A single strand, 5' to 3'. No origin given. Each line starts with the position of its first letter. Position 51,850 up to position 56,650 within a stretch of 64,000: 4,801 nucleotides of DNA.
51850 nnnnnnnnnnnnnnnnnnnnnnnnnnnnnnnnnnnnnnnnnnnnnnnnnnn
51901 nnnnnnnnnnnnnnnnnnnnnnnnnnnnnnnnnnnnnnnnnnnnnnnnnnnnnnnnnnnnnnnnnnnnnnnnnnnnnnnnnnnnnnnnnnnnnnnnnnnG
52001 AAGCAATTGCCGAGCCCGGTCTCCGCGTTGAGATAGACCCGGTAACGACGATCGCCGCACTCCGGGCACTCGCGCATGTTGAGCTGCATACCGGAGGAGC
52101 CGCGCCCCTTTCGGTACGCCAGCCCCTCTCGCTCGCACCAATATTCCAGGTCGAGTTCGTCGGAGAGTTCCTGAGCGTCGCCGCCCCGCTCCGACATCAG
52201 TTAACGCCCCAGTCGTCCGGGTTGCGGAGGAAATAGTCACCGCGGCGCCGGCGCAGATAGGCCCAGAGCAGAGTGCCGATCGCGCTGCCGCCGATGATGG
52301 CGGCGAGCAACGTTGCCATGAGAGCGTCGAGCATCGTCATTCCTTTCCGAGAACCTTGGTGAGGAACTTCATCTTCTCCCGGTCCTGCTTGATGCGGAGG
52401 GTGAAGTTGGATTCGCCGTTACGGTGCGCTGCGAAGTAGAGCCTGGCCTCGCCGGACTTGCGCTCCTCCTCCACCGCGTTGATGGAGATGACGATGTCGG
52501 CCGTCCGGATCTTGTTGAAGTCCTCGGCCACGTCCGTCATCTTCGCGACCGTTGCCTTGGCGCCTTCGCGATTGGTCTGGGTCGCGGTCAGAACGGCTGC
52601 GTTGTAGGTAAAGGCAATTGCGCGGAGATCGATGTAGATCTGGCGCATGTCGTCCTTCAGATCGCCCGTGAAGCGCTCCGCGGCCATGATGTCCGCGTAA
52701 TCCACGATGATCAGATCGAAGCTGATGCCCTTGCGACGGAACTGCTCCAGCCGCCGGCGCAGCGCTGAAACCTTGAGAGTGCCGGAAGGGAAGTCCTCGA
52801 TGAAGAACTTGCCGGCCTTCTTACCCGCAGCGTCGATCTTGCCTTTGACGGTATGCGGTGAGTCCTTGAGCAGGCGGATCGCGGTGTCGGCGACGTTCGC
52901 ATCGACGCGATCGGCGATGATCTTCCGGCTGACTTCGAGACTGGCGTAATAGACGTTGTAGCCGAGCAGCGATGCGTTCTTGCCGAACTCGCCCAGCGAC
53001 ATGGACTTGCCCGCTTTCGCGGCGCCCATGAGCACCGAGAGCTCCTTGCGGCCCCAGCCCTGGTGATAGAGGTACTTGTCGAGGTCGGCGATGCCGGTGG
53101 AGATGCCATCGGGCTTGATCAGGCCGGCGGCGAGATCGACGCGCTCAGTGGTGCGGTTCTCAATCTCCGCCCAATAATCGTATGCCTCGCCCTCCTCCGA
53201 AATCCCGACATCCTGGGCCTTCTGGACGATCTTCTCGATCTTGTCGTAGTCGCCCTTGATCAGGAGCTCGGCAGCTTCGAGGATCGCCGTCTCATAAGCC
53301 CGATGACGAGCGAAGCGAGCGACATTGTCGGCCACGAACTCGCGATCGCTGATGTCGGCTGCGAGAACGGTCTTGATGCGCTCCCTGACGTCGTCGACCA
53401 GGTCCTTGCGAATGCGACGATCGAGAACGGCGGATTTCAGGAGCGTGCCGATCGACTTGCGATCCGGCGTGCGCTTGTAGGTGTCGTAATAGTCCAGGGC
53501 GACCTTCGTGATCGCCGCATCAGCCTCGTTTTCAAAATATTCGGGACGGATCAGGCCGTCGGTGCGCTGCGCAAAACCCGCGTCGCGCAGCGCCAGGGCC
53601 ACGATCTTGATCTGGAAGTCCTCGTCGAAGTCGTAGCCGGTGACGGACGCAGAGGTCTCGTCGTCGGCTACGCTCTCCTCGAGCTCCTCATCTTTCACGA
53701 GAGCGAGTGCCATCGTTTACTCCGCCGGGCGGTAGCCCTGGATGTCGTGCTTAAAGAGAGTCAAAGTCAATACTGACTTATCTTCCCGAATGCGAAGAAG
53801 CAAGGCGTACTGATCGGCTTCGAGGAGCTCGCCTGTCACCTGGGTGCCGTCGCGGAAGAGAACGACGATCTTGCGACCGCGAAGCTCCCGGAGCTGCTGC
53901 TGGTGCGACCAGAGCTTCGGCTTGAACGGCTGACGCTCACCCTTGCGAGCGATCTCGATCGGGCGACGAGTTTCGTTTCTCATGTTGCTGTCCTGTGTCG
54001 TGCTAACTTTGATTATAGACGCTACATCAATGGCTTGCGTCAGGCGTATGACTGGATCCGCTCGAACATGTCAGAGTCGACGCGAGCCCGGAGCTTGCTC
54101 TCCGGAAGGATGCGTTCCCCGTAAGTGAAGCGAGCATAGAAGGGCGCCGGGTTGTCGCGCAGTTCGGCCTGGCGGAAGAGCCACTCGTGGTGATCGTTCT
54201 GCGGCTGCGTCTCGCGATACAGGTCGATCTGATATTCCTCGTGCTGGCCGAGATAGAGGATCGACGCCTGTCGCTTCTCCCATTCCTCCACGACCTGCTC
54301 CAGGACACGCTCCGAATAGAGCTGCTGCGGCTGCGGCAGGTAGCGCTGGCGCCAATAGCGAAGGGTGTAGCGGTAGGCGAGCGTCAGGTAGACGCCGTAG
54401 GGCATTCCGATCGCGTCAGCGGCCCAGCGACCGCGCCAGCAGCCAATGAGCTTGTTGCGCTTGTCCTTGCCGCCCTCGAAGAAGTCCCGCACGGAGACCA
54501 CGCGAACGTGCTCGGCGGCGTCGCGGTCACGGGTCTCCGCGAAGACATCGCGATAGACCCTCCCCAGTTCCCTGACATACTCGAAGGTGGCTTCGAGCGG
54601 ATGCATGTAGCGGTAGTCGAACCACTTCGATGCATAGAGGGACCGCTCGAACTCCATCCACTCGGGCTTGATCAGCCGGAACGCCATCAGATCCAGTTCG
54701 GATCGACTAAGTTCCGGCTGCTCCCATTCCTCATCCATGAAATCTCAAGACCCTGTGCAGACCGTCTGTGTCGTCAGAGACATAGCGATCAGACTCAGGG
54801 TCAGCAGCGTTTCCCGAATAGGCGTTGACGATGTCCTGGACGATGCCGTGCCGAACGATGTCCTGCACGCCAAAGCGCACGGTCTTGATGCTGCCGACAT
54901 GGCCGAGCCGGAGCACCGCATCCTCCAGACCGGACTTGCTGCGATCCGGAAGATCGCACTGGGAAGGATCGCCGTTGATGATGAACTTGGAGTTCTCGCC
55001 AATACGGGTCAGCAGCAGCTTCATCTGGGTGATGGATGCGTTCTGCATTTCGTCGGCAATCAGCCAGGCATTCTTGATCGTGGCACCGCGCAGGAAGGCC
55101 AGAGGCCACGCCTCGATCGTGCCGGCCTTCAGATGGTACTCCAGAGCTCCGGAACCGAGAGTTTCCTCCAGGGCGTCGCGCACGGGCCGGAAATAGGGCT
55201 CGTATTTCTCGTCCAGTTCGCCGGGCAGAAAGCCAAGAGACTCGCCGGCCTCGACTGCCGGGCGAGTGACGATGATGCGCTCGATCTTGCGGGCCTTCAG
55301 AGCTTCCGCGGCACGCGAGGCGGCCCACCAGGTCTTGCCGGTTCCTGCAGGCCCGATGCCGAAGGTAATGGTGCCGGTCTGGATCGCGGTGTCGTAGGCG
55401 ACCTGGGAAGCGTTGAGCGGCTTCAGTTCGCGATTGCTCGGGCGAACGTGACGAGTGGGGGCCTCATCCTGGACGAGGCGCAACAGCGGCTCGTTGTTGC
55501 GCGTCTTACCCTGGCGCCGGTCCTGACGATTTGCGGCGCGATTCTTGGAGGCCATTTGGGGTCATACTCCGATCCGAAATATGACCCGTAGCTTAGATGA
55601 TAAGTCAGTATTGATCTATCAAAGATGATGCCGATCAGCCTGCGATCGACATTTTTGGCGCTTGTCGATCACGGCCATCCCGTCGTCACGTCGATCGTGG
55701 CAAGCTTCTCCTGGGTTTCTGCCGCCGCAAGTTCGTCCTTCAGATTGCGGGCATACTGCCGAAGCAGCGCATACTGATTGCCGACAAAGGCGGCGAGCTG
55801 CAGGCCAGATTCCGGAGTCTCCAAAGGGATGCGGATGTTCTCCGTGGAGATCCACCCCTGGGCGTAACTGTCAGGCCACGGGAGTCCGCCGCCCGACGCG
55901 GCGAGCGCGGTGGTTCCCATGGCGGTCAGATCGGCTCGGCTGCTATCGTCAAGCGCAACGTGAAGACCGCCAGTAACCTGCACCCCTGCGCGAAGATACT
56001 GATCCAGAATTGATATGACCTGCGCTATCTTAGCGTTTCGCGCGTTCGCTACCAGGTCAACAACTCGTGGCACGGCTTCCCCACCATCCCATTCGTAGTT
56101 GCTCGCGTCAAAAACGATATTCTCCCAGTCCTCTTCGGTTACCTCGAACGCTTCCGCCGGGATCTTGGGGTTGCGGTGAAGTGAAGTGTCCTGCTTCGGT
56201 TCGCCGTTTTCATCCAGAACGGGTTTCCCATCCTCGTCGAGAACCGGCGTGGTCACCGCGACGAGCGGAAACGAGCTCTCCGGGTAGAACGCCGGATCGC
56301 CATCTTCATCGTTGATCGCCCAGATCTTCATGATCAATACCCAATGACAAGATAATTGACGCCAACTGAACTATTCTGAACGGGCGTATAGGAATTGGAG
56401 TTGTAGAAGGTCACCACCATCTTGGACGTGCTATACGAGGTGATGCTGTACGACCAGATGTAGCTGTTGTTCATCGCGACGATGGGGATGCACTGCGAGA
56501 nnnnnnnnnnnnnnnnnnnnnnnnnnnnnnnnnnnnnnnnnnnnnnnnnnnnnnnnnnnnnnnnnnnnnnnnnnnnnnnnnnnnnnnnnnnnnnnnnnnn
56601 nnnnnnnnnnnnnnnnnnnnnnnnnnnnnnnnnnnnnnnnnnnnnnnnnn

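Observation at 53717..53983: Phage-encoded Sm-fold, Hfq-like protein upstream of the helicase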

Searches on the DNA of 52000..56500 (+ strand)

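Call 7: search_dna_similar(query=window:52000-56500:+, collection=phages, mode=near)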
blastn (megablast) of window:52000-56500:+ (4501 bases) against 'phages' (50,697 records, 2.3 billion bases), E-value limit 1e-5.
No match.

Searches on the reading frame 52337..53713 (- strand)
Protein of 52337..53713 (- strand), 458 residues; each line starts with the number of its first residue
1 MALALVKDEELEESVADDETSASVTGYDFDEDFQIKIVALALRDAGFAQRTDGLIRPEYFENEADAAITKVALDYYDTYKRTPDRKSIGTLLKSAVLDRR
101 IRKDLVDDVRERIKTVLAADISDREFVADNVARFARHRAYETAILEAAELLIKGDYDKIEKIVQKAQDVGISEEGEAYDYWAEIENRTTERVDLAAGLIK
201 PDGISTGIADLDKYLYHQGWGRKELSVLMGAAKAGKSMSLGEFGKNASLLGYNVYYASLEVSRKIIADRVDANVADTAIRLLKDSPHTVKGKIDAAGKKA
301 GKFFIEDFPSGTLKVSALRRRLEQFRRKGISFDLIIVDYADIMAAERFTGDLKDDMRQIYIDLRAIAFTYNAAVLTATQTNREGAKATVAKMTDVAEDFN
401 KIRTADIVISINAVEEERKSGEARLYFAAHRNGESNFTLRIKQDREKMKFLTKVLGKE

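Call 3: search_protein_families(library=pfam, proteins=[window:52337-53713:-], max_evalue=1)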
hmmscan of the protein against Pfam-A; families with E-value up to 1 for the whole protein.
window:52337-53713:- (458 aa): 4 families
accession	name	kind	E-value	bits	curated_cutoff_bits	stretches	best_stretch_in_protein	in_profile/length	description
PF03796.21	DnaB_C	-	5.7e-18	65.7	27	1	203-450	1-253/255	DnaB-like helicase C terminal domain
PF13481.12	AAA_25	-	9e-08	32.4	27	1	213-384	23-194/195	AAA domain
PF20307.4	divDNAB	-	2.3e-05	23.7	26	1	305-391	174-261/356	Divergent DnaB-like ATPase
PF13250.11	DUF4041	-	0.21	11.9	27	1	60-80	7-27/56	Domain of unknown function (DUF4041)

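Call 4: search_protein_families(library=phrogs, proteins=[window:52337-53713:-], max_evalue=0.1)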
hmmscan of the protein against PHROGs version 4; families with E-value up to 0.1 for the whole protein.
window:52337-53713:- (458 aa): 5 families
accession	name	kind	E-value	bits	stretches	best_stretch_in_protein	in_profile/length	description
phrog_19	-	DNA, RNA and nucleotide metabolism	2.9e-73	248.7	1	26-451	156-579/621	DnaB-like replicative helicase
phrog_239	-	DNA, RNA and nucleotide metabolism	7.5e-12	46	1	147-385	292-522/801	DNA primase/helicase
phrog_243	-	DNA, RNA and nucleotide metabolism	4.1e-05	23.7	1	218-450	30-265/273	DnaB-like replicative helicase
phrog_3213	-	DNA, RNA and nucleotide metabolism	0.00014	21.8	1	313-399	328-411/509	DnaB-like replicative helicase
phrog_34650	-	unknown function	0.06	13.8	0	102-185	56-134/223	-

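Call 11: search_dna_similar(query=window:52337-53713:-, collection=phages, mode=protein, max_rows=30)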
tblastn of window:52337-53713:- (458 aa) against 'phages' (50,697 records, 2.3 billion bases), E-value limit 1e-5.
Records with a match: 3066; places in all: 3069; records where one place covers at least 80% of the query: 1420.
Best place of each record, by identity: <60% 3066.
By first word of the organism name: Escherichia 669; Synechococcus 377; Klebsiella 334; Staphylococcus 280; Salmonella 200; Bacillus 155; Vibrio 113; Shigella 83; Aeromonas 78; Acinetobacter 70; and 69 more.
By host as written in the record: - 451; Escherichia coli 278; Klebsiella pneumoniae 113; Staphylococcus aureus 108; Synechococcus 107; Escherichia coli O157:H7 38; Synechococcus sp. 38; Salmonella enterica 30; and 726 more.
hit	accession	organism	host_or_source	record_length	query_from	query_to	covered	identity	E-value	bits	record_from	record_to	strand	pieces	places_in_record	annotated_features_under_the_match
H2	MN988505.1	Rhizobium phage RHph_N1_10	Rhizobium phaseoli N1_10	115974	2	457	100%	54.2%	4e-145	464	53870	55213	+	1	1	putative DNA helicase DnaB-like protein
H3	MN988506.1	Rhizobium phage RHph_N1_15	Rhizobium phaseoli N1_15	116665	2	457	100%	54.2%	4e-145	464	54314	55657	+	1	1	putative DNA helicase DnaB-like protein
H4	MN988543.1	Rhizobium phage RHph_N2_6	Rhizobium phaseoli N2_6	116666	2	457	100%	54.2%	4e-145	464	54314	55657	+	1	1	putative DNA helicase DnaB-like protein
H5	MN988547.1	Rhizobium phage RHph_Y2_11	Rhizobium etli Y2_11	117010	27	457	94%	54.8%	3e-140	450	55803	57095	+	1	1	putative DNA helicase DnaB-like protein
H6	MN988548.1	Rhizobium phage RHph_Y2_17_1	Rhizobium etli Y2_17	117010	27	457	94%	54.8%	3e-140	450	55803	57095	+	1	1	putative DNA helicase DnaB-like protein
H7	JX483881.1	Rhizobium phage RHEph10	Rhizobium etli CFN42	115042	27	457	94%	54.3%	3e-140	449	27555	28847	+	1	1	putative DNA helicase DnaB-like protein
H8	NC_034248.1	Rhizobium phage RHEph10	Rhizobium etli CFN42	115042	27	457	94%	54.3%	3e-140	449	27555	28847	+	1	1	putative DNA helicase DnaB-like protein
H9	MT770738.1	Rhizobium phage B1VFA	Rhizobium leguminosarum VF39SM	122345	27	458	94%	52.9%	1e-133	431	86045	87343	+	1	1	DNA primase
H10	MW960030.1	Rhizobium phage RHph_X66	R. phaseoli sv. phaseoli INC 2-5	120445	27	458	94%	52.7%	1e-133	431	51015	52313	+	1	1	putative DNA helicase DnaB-like protein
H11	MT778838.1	Rhizobium phage V1VFA-S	-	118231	27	457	94%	52.5%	1e-139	448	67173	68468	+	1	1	DNA helicase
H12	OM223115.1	Pseudomonas phage hairong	Pseudomonas syringae pv. actinidiae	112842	27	455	94%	45.9%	9e-111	365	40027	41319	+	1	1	replicative DNA helicase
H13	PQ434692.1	Stenotrophomonas phage ANB28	Stenotrophomonas maltophilia B28B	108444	28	454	93%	46.1%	2e-116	381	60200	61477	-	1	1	putative DNA helicase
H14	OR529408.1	Stenotrophomonas phage BUCTxx99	Stenotrophomonas maltophilia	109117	28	454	93%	46.1%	2e-116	381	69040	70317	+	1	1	DnaB-like helicase C-terminal domain-containing protein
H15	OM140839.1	Pseudomonas phage ZY21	Pseudomonas syringae pv. actinidiae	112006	27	455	94%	45.7%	7e-113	371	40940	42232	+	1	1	replicative DNA helicase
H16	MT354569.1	Pseudomonas phage phiK7B1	Pseudomonas syringae pv. actinidiae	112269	27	455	94%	45.7%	7e-113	371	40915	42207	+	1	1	putative DNA helicase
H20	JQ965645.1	Salmonella phage SSU5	Salmonella enterica subsp. enterica ...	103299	28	455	93%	40.1%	1e-92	312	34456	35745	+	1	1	putative DNA helicase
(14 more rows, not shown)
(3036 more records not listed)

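Call 13: get_annotated_region(hit=H2, flank=4000)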
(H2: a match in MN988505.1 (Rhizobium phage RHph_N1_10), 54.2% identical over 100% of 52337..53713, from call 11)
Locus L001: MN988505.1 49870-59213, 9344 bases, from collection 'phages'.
description: Rhizobium phage RHph_N1_10, complete genome.
organism: Rhizobium phage RHph_N1_10 (NCBI taxid 2509740)
taxonomy: Viruses; Duplodnaviria; Heunggongvirae; Uroviricota; Caudoviricetes
host: Rhizobium phaseoli N1_10; source: agricultural lands; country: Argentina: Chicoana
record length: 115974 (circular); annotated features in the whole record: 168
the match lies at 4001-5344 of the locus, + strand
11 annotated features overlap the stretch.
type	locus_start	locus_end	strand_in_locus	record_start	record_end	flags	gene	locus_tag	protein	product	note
CDS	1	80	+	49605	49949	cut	-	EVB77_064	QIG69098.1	hypothetical protein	-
CDS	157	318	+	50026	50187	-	-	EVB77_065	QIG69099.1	hypothetical protein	-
CDS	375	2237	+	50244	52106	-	-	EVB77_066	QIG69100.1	A1 protein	-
CDS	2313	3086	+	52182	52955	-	-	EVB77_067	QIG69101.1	phosphate starvation-inducible protein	phosphate starvation-inducible PhoH protein; GO_function: GO:0005524 - ATP binding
CDS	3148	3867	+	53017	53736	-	-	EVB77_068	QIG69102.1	hypothetical protein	-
CDS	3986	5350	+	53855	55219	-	-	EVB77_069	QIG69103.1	putative DNA helicase DnaB-like protein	GO_function: GO:0003678 - DNA helicase activity; GO_function: GO:0005524 - ATP binding; GO_process: GO:0006260 - DNA ...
CDS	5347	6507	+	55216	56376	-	-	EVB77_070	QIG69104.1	DNA primase protein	-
CDS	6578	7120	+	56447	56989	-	-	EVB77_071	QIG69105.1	WGR domain-containing protein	-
CDS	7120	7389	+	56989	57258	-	-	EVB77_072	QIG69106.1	hypothetical protein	-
CDS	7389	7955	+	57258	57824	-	-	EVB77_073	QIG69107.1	hypothetical protein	-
CDS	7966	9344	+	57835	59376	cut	-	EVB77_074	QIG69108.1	ATP-dependent DNA ligase protein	GO_function: GO:0003910 - DNA ligase (ATP) activity; GO_function: GO:0005524 - ATP binding; GO_process: GO:0006281 - ...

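Call 14: get_annotated_region(hit=H12, flank=4000)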
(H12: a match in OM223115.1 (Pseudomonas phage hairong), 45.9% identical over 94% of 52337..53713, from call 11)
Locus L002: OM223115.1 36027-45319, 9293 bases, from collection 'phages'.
description: Pseudomonas phage hairong, complete genome.
organism: Pseudomonas phage hairong (NCBI taxid 2912595)
taxonomy: Viruses; Duplodnaviria; Heunggongvirae; Uroviricota; Caudoviricetes; Nickievirus
host: Pseudomonas syringae pv. actinidiae; source: kiwifruit plant; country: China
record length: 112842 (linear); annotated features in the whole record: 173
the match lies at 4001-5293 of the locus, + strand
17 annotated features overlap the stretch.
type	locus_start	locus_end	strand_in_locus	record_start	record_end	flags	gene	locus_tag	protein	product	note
CDS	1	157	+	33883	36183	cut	-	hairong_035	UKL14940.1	GDSL hydrolase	-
CDS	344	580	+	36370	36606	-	-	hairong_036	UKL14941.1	holin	-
CDS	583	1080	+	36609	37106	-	-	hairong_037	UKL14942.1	lysozyme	-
CDS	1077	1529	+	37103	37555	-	-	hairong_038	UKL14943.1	hypothetical protein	-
CDS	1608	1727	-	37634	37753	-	-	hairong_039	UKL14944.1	hypothetical protein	-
CDS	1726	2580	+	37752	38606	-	-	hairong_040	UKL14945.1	PhoH-like protein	-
CDS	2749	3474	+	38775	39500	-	-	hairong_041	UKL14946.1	hypothetical protein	-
CDS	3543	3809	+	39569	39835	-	-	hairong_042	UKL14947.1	hypothetical protein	-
CDS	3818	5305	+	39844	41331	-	-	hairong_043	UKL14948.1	replicative DNA helicase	-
CDS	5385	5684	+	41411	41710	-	-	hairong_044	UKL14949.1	hypothetical protein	-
CDS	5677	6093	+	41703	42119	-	-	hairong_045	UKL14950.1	hypothetical protein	-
CDS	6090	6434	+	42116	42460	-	-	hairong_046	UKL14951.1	hypothetical protein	-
CDS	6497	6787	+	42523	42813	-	-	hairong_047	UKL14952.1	hypothetical protein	-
CDS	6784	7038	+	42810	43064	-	-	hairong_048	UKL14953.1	hypothetical protein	-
CDS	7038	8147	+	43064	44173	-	-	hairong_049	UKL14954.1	DNA primase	-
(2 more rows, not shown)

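Call 15: get_annotated_region(hit=H20, flank=4000)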
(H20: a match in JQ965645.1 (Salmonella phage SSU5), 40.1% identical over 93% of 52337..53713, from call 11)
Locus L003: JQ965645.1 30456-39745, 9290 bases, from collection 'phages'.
description: Salmonella phage SSU5, complete genome.
organism: Salmonella phage SSU5 (NCBI taxid 1177632)
taxonomy: Viruses; Duplodnaviria; Heunggongvirae; Uroviricota; Caudoviricetes
host: Salmonella enterica subsp. enterica serovar Typhimurium strain LT2; source: -; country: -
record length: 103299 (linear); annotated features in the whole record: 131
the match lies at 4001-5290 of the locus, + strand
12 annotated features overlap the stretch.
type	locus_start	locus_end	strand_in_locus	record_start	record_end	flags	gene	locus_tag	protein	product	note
CDS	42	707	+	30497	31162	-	-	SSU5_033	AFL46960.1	putative ParA family protein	-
CDS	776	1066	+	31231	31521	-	-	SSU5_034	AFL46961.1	hypothetical protein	-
CDS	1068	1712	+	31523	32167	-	-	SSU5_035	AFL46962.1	hypothetical protein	-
CDS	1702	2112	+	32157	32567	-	-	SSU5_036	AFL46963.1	hypothetical protein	-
CDS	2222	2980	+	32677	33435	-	-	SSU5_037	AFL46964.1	hypothetical protein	-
CDS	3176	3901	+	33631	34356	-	-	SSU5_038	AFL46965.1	hypothetical protein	-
CDS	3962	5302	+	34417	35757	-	-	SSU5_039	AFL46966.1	putative DNA helicase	-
CDS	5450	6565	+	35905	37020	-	-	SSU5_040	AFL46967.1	putative DNA primase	-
CDS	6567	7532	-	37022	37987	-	-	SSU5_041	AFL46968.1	hypothetical protein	-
CDS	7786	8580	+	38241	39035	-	-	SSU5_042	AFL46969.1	hypothetical protein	-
CDS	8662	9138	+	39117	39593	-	-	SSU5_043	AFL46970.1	hypothetical protein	-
CDS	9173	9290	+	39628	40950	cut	-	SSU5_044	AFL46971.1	putative DNA ligase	-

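Call 19: search_protein_families(library=pfam, proteins=[L002:3543-3806:+], max_evalue=1)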
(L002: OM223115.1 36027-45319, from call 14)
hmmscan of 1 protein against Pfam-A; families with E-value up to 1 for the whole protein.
L002:3543-3806:+ (88 aa): 2 families
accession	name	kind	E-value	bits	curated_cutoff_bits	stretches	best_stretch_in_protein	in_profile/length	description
PF17209.9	Hfq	-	1.5e-07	31.4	27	1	30-83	5-57/64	Hfq protein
PF21979.2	Hfq_1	-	0.057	14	27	1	31-80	7-56/61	Hfq related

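Call 59: search_protein_families(library=phrogs, proteins=[L002:3543-3806:+], max_evalue=0.1)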
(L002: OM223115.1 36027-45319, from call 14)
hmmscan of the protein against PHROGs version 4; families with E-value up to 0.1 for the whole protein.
L002:3543-3806:+ (88 aa): 2 families
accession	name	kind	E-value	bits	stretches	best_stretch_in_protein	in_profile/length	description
phrog_845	-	unknown function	0.041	15.5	0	1-31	1-32/65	-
phrog_17591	-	unknown function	0.07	14.4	0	54-84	27-60/68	-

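Call 60: search_protein_families(library=ncbifam, proteins=[L002:3543-3806:+], max_evalue=0.1)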
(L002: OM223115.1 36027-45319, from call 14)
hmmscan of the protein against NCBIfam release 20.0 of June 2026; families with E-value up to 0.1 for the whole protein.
L002:3543-3806:+ (88 aa): 4 families
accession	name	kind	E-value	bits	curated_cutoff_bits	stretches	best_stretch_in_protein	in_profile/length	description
TIGR02383.1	Hfq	equivalog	1.3e-07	31.4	61.7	1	28-83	5-59/61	RNA chaperone Hfq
NF001602.0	PRK00395.1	equivalog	3.8e-06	26.6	95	1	37-82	16-61/79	RNA chaperone Hfq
NF010691.0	PRK14091.1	equivalog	6.5e-05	22.6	270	1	24-81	21-77/176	RNA chaperone Hfq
NF047433.1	Lepto_7_Nterm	domain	0.0053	16.5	43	1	45-80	20-55/63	LA_0442/LA_0875 N-terminal domain-containing protein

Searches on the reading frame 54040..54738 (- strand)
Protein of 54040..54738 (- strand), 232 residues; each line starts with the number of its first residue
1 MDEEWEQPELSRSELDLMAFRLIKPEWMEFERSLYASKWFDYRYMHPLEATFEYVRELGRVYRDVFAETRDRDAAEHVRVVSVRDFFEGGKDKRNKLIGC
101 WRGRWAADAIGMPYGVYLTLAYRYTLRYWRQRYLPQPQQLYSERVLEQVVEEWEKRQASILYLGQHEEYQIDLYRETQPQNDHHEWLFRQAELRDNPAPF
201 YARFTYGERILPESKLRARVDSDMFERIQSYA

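Call 3: search_protein_families(library=pfam, proteins=[window:54040-54738:-], max_evalue=1)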
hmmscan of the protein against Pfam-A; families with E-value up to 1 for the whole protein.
window:54040-54738:- (232 aa): 1 family
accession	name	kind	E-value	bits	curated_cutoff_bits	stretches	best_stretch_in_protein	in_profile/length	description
PF17857.7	AAA_lid_1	-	0.022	15.5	21.3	1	53-92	56-95/100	AAA+ lid domain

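Call 4: search_protein_families(library=phrogs, proteins=[window:54040-54738:-], max_evalue=0.1)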
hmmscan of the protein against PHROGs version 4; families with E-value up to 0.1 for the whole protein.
window:54040-54738:- (232 aa): 2 families
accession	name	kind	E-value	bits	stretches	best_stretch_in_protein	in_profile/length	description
phrog_2500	-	unknown function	6.5e-45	154.5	1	8-230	21-245/248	-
phrog_23376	-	unknown function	0.018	16.3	1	113-154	10-50/53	-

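Call 60: search_protein_families(library=ncbifam, proteins=[window:54040-54738:-], max_evalue=0.1)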
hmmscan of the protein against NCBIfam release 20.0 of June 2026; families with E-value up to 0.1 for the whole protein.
window:54040-54738:- (232 aa): 0 families

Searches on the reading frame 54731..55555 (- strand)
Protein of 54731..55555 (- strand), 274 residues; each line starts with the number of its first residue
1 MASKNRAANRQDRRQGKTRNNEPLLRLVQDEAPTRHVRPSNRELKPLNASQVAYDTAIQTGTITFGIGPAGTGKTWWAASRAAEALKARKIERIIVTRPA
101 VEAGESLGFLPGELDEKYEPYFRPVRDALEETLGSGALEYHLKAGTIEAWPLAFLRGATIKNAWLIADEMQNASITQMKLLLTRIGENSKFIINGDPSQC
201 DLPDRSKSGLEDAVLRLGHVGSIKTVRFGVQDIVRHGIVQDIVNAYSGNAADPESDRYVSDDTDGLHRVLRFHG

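Call 3: search_protein_families(library=pfam, proteins=[window:54731-55555:-], max_evalue=1)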
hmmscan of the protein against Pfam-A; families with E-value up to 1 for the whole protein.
window:54731-55555:- (274 aa): 6 families
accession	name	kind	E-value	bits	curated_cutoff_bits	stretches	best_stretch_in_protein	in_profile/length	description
PF02562.22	PhoH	-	8.6e-73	244.6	27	1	44-246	2-204/205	PhoH-like protein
PF13245.12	AAA_19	-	4.3e-08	33.9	25.1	1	63-199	13-128/134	AAA domain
PF13604.12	AAA_30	-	3e-07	30.8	27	1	47-200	2-128/191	AAA domain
PF13401.12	AAA_22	-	0.003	18.3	27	1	60-183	4-106/130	AAA domain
PF00580.27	UvrD-helicase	-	0.0046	17.1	23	0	165-200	216-251/271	UvrD/REP helicase N-terminal domain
PF01695.23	IstB_IS21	-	0.14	12.1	24.1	1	67-88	98-119/238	IstB-like ATP binding protein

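Call 4: search_protein_families(library=phrogs, proteins=[window:54731-55555:-], max_evalue=0.1)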
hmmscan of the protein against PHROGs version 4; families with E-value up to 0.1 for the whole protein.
window:54731-55555:- (274 aa): 4 families
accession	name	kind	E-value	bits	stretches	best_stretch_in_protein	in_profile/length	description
phrog_170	-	other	1.8e-75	255.4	1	6-255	46-286/323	PhoH-like phosphate starvation-inducible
phrog_2765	-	other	1.5e-40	140.4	1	38-235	226-432/443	PhoH-like phosphate starvation-inducible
phrog_32482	-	other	4.4e-12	46.4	1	71-235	405-572/589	PhoH-like phosphate starvation-inducible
phrog_1967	-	DNA, RNA and nucleotide metabolism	0.076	12.5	0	41-95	147-200/776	DNA helicase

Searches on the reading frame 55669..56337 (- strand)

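Call 3: search_protein_families(library=pfam, proteins=[window:55669-56337:-], max_evalue=1)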
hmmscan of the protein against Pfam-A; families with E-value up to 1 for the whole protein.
window:55669-56337:- (222 aa): 2 families
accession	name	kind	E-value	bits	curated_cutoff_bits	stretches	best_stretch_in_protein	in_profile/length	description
PF14301.12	DUF4376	-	2.1e-09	38.3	25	1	99-211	2-101/106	Domain of unknown function (DUF4376)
PF20037.4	DUF6440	-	0.069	13.4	26.5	1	30-42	41-53/53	Family of unknown function (DUF6440)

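Call 4: search_protein_families(library=phrogs, proteins=[window:55669-56337:-], max_evalue=0.1)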
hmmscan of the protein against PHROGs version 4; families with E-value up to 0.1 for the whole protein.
window:55669-56337:- (222 aa): 2 families
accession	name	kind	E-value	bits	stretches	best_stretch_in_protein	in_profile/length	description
phrog_1807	-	tail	1.5e-05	25.8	1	71-222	96-240/241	tail fiber protein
phrog_1685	-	unknown function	0.059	11.5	1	29-81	922-976/2278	-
